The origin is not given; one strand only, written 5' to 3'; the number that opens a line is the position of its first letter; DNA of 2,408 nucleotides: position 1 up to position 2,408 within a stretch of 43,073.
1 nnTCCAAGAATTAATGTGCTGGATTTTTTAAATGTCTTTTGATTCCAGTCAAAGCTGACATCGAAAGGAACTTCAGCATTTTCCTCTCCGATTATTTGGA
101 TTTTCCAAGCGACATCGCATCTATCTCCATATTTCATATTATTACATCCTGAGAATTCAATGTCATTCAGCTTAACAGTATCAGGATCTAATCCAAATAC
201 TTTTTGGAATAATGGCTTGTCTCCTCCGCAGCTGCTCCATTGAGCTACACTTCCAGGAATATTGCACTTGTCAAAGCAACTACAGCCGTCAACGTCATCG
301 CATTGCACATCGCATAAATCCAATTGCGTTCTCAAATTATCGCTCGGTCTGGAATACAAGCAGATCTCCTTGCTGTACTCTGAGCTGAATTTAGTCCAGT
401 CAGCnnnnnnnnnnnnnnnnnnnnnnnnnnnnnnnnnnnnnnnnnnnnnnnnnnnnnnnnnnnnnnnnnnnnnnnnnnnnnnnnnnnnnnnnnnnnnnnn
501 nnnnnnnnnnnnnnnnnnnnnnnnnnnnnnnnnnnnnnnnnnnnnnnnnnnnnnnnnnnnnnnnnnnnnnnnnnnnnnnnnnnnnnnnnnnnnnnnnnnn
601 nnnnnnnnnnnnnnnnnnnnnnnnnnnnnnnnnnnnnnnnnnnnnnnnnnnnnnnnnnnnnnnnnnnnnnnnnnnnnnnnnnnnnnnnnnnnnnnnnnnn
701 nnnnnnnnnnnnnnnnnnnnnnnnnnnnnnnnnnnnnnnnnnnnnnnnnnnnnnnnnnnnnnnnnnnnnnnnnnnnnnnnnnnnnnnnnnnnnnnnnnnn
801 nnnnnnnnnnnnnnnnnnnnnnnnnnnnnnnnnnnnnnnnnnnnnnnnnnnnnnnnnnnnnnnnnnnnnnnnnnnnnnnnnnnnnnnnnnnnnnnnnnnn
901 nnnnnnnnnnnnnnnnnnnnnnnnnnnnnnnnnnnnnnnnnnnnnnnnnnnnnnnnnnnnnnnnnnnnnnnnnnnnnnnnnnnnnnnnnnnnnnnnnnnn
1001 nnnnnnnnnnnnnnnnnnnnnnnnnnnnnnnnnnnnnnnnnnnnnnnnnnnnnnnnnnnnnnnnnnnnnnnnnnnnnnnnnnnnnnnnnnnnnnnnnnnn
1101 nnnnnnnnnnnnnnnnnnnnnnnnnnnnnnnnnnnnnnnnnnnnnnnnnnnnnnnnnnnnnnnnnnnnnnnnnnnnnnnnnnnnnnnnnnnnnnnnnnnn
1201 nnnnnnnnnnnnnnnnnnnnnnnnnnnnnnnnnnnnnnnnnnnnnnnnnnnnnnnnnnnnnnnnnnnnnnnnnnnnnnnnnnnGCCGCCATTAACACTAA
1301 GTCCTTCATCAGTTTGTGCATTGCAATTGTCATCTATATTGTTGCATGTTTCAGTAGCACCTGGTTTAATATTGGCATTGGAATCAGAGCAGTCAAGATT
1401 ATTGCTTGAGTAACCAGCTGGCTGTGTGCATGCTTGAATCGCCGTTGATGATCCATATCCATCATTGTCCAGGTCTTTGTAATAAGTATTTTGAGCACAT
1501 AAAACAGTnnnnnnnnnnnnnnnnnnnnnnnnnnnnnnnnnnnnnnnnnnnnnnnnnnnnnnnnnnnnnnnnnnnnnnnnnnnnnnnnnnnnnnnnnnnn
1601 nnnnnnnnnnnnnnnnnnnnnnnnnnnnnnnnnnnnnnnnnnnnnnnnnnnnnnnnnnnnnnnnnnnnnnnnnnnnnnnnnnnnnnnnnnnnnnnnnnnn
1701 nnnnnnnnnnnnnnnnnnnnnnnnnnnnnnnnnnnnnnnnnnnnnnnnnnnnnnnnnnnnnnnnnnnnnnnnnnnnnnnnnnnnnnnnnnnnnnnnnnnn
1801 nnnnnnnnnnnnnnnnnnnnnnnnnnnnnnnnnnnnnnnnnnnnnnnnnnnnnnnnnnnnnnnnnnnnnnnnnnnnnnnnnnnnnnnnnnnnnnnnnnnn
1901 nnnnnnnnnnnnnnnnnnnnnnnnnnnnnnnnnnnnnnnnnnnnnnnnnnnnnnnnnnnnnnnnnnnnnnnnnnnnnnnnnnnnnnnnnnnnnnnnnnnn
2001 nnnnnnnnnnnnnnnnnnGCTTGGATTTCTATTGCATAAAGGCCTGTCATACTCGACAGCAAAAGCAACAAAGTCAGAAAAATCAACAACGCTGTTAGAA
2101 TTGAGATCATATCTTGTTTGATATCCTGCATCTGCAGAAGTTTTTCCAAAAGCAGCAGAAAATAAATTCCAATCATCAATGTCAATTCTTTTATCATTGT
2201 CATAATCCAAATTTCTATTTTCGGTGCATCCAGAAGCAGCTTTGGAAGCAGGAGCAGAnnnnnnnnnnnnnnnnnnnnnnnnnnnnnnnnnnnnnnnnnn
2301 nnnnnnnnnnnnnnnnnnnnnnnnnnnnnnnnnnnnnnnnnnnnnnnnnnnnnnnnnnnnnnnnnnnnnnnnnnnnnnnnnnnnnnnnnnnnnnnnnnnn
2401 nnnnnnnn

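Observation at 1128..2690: Textbook thrombospondin type-1 repeats (TSR) in an archaeal giant surface protein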

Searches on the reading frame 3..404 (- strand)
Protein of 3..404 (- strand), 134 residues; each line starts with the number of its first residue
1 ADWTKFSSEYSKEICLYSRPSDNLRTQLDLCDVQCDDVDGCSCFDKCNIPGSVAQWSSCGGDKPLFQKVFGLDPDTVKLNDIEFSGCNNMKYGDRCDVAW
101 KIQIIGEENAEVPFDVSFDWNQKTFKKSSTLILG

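Call 45: search_protein_families(library=pfam, proteins=[window:3-362:-], max_evalue=1)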
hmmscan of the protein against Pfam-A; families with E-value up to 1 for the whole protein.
seq(120 aa): 0 families

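Call 59: find_related_loci(query=window:3-404:-, collection=metagenome_contigs, flank=8000)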
Query window:3-404:- (134 aa) in metagenome_contigs; peptide patterns used: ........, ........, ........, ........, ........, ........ (x = any residue, [..] = any of these).
86 stretches matched a pattern, but none encodes a relative of the query by tblastn (E <= 1e-3).

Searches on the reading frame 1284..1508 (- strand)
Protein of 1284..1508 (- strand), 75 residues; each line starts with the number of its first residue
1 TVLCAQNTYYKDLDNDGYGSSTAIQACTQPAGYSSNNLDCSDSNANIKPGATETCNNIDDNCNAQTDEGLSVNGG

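Call 45: search_protein_families(library=pfam, proteins=[window:1284-1508:-], max_evalue=1)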
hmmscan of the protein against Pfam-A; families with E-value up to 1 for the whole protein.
seq(75 aa): 2 families
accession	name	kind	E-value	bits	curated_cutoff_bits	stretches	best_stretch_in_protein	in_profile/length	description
PF11617.13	Cu-binding_MopE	-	4.3e-10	40.1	27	1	39-68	1-30/30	Putative metal-binding motif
PF24514.1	SpaA_4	-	0.018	16.3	27.3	1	17-54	46-81/107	Prealbumin-like fold domain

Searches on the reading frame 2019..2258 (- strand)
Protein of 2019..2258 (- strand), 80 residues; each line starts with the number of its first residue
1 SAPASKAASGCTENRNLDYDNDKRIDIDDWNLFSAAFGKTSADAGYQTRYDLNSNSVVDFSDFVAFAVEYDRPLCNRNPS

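Call 45: search_protein_families(library=pfam, proteins=[window:2019-2258:-], max_evalue=1)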
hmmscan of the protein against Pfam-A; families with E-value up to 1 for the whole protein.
seq(80 aa): 4 families
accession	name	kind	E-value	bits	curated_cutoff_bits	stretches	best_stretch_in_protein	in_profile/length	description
PF00036.39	EF-hand_1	-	0.0022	17.9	25.4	0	50-66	9-25/29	EF hand domain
PF13499.12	EF-hand_7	-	0.0031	18.3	30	1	16-66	10-65/67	EF-hand domain pair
PF13405.12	EF-hand_6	-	0.054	13.7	25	0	17-30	9-22/30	EF-hand domain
PF00404.24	Dockerin_1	-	0.059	14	22.9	1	18-63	3-49/57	Dockerin type I domain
